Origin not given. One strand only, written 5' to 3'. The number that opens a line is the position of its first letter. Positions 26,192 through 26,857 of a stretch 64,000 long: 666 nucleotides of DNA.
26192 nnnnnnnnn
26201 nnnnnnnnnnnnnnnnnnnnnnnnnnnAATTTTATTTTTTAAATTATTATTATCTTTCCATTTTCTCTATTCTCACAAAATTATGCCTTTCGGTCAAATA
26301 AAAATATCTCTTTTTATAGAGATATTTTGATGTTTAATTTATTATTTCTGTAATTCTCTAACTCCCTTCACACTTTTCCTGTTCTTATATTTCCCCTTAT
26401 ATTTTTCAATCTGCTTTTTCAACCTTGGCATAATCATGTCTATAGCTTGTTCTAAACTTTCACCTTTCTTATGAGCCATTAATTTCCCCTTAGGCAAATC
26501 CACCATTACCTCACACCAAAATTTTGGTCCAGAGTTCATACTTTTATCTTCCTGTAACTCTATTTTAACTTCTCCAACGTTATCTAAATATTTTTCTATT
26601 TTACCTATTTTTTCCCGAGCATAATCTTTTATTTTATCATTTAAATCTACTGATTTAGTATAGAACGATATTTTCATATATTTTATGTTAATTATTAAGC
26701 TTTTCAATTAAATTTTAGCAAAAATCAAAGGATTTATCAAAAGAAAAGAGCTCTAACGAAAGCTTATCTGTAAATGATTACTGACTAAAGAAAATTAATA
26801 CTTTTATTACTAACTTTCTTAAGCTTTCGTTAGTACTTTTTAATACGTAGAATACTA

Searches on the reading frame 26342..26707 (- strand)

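Call 72: search_protein_families(library=pfam, proteins=[window:26342-26707:-], max_evalue=0.001)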
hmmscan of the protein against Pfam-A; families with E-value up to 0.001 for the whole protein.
window:26342-26707:- (121 aa): 1 family
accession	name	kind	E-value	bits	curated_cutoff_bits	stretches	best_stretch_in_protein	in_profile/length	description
PF02482.25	Ribosomal_S30AE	-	2.9e-17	63.6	23.7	1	14-107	2-87/88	Sigma 54 modulation protein / S30EA ribosomal protein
